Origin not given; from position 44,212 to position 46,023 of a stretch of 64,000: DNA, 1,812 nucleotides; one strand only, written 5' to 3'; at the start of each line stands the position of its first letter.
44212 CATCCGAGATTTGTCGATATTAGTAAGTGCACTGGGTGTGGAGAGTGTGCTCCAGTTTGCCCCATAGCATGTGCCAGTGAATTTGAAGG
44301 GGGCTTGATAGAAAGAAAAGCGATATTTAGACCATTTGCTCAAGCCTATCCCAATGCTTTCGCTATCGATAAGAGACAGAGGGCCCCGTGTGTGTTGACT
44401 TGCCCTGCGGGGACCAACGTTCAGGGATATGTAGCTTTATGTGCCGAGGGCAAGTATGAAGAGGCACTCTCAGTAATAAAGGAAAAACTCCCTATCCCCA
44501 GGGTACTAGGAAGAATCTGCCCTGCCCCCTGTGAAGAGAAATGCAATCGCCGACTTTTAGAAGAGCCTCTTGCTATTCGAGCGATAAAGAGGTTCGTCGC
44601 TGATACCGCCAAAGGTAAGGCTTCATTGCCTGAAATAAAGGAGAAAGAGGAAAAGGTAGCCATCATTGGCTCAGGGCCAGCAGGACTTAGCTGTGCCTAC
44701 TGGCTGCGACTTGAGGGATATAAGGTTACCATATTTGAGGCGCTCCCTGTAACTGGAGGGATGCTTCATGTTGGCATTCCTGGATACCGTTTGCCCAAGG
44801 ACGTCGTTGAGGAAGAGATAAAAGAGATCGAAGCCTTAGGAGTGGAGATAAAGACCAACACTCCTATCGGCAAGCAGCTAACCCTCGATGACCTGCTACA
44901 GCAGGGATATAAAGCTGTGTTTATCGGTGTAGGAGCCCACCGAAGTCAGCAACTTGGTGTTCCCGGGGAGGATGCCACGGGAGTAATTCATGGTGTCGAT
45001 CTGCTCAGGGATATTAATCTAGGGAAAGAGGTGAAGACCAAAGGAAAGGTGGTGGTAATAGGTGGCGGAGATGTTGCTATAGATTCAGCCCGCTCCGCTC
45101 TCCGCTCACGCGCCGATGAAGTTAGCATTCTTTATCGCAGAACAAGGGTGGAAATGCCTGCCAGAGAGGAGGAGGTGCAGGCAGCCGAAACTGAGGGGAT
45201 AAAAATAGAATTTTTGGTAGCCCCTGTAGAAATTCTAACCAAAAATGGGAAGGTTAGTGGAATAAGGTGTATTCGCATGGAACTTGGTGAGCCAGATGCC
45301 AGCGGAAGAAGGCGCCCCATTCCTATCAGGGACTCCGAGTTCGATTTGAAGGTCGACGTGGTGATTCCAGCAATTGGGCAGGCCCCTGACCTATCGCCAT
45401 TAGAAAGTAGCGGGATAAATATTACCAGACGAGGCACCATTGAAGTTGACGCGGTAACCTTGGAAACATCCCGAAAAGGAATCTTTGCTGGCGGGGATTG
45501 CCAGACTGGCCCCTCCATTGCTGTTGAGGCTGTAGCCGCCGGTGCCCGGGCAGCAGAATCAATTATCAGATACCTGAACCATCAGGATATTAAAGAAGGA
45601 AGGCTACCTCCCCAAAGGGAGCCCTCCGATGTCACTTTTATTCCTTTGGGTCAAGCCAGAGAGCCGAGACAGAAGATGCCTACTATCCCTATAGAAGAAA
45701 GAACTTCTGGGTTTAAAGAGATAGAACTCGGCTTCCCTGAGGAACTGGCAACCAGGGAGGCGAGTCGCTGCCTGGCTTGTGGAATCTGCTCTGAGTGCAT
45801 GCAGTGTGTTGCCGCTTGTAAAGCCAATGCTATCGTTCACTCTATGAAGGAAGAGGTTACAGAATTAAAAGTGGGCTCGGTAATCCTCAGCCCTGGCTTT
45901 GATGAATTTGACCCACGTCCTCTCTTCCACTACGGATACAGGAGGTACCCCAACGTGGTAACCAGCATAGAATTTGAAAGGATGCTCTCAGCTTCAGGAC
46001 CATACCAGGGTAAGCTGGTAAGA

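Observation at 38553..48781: metV-metF embedded in an HdrA/MvhD/HdrC-like cluster that lacks HdrB: a variant electron-bifurcating methylene-THF reductase module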

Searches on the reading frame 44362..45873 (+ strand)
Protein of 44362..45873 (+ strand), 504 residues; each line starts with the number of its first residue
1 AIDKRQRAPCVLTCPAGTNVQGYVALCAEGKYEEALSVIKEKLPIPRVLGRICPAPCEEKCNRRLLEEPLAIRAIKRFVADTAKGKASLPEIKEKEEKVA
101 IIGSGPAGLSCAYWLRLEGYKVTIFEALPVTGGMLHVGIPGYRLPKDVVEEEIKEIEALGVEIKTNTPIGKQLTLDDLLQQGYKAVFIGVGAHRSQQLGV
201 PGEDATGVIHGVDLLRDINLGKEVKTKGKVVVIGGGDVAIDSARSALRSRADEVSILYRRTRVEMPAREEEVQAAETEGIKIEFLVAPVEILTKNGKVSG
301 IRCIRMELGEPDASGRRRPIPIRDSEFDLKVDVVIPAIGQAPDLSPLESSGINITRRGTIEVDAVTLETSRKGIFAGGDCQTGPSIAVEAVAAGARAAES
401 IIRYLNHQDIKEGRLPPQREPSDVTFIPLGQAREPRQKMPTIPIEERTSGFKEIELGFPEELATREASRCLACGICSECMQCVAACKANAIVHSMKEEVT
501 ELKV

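Call 71: search_solved_structures(query=window:44362-45873:+, max_evalue=1e-60, show_alignments=5)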
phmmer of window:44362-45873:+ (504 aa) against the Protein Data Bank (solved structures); distinct sequences matched with E-value up to 1e-60: 8.
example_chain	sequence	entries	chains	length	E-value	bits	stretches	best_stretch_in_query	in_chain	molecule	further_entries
9bov_A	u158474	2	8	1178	2e-137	462.1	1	7-483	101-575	Molybdopterin oxidoreductase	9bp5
9n5u_A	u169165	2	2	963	1.5e-134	452.6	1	8-419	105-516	NfnA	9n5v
8oh5_C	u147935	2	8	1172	5.5e-122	411.2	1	7-482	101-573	Formate dehydrogenase-O, major subunit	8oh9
4ylf_B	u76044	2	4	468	8.1e-94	318.3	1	8-406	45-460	Dihydropyrimidine dehydrogenase subunit A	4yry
5jca_L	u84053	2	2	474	3.1e-89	303.2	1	7-407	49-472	NADH-dependent Ferredoxin:NADP Oxidoreductase (NfnI) subunit alpha | NADH-dependent Ferredoxin:NADP Oxidoreductase subunit alpha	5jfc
5vj7_A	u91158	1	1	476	3.2e-79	270.2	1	7-407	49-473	Oxidoreductase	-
6s6s_G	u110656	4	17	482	2.5e-70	240.8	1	10-405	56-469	Glutamate synthase [NADPH] small chain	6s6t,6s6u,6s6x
2vdc_G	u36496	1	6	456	6.3e-68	232.9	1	10-405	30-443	GLUTAMATE SYNTHASE [NADPH] SMALL CHAIN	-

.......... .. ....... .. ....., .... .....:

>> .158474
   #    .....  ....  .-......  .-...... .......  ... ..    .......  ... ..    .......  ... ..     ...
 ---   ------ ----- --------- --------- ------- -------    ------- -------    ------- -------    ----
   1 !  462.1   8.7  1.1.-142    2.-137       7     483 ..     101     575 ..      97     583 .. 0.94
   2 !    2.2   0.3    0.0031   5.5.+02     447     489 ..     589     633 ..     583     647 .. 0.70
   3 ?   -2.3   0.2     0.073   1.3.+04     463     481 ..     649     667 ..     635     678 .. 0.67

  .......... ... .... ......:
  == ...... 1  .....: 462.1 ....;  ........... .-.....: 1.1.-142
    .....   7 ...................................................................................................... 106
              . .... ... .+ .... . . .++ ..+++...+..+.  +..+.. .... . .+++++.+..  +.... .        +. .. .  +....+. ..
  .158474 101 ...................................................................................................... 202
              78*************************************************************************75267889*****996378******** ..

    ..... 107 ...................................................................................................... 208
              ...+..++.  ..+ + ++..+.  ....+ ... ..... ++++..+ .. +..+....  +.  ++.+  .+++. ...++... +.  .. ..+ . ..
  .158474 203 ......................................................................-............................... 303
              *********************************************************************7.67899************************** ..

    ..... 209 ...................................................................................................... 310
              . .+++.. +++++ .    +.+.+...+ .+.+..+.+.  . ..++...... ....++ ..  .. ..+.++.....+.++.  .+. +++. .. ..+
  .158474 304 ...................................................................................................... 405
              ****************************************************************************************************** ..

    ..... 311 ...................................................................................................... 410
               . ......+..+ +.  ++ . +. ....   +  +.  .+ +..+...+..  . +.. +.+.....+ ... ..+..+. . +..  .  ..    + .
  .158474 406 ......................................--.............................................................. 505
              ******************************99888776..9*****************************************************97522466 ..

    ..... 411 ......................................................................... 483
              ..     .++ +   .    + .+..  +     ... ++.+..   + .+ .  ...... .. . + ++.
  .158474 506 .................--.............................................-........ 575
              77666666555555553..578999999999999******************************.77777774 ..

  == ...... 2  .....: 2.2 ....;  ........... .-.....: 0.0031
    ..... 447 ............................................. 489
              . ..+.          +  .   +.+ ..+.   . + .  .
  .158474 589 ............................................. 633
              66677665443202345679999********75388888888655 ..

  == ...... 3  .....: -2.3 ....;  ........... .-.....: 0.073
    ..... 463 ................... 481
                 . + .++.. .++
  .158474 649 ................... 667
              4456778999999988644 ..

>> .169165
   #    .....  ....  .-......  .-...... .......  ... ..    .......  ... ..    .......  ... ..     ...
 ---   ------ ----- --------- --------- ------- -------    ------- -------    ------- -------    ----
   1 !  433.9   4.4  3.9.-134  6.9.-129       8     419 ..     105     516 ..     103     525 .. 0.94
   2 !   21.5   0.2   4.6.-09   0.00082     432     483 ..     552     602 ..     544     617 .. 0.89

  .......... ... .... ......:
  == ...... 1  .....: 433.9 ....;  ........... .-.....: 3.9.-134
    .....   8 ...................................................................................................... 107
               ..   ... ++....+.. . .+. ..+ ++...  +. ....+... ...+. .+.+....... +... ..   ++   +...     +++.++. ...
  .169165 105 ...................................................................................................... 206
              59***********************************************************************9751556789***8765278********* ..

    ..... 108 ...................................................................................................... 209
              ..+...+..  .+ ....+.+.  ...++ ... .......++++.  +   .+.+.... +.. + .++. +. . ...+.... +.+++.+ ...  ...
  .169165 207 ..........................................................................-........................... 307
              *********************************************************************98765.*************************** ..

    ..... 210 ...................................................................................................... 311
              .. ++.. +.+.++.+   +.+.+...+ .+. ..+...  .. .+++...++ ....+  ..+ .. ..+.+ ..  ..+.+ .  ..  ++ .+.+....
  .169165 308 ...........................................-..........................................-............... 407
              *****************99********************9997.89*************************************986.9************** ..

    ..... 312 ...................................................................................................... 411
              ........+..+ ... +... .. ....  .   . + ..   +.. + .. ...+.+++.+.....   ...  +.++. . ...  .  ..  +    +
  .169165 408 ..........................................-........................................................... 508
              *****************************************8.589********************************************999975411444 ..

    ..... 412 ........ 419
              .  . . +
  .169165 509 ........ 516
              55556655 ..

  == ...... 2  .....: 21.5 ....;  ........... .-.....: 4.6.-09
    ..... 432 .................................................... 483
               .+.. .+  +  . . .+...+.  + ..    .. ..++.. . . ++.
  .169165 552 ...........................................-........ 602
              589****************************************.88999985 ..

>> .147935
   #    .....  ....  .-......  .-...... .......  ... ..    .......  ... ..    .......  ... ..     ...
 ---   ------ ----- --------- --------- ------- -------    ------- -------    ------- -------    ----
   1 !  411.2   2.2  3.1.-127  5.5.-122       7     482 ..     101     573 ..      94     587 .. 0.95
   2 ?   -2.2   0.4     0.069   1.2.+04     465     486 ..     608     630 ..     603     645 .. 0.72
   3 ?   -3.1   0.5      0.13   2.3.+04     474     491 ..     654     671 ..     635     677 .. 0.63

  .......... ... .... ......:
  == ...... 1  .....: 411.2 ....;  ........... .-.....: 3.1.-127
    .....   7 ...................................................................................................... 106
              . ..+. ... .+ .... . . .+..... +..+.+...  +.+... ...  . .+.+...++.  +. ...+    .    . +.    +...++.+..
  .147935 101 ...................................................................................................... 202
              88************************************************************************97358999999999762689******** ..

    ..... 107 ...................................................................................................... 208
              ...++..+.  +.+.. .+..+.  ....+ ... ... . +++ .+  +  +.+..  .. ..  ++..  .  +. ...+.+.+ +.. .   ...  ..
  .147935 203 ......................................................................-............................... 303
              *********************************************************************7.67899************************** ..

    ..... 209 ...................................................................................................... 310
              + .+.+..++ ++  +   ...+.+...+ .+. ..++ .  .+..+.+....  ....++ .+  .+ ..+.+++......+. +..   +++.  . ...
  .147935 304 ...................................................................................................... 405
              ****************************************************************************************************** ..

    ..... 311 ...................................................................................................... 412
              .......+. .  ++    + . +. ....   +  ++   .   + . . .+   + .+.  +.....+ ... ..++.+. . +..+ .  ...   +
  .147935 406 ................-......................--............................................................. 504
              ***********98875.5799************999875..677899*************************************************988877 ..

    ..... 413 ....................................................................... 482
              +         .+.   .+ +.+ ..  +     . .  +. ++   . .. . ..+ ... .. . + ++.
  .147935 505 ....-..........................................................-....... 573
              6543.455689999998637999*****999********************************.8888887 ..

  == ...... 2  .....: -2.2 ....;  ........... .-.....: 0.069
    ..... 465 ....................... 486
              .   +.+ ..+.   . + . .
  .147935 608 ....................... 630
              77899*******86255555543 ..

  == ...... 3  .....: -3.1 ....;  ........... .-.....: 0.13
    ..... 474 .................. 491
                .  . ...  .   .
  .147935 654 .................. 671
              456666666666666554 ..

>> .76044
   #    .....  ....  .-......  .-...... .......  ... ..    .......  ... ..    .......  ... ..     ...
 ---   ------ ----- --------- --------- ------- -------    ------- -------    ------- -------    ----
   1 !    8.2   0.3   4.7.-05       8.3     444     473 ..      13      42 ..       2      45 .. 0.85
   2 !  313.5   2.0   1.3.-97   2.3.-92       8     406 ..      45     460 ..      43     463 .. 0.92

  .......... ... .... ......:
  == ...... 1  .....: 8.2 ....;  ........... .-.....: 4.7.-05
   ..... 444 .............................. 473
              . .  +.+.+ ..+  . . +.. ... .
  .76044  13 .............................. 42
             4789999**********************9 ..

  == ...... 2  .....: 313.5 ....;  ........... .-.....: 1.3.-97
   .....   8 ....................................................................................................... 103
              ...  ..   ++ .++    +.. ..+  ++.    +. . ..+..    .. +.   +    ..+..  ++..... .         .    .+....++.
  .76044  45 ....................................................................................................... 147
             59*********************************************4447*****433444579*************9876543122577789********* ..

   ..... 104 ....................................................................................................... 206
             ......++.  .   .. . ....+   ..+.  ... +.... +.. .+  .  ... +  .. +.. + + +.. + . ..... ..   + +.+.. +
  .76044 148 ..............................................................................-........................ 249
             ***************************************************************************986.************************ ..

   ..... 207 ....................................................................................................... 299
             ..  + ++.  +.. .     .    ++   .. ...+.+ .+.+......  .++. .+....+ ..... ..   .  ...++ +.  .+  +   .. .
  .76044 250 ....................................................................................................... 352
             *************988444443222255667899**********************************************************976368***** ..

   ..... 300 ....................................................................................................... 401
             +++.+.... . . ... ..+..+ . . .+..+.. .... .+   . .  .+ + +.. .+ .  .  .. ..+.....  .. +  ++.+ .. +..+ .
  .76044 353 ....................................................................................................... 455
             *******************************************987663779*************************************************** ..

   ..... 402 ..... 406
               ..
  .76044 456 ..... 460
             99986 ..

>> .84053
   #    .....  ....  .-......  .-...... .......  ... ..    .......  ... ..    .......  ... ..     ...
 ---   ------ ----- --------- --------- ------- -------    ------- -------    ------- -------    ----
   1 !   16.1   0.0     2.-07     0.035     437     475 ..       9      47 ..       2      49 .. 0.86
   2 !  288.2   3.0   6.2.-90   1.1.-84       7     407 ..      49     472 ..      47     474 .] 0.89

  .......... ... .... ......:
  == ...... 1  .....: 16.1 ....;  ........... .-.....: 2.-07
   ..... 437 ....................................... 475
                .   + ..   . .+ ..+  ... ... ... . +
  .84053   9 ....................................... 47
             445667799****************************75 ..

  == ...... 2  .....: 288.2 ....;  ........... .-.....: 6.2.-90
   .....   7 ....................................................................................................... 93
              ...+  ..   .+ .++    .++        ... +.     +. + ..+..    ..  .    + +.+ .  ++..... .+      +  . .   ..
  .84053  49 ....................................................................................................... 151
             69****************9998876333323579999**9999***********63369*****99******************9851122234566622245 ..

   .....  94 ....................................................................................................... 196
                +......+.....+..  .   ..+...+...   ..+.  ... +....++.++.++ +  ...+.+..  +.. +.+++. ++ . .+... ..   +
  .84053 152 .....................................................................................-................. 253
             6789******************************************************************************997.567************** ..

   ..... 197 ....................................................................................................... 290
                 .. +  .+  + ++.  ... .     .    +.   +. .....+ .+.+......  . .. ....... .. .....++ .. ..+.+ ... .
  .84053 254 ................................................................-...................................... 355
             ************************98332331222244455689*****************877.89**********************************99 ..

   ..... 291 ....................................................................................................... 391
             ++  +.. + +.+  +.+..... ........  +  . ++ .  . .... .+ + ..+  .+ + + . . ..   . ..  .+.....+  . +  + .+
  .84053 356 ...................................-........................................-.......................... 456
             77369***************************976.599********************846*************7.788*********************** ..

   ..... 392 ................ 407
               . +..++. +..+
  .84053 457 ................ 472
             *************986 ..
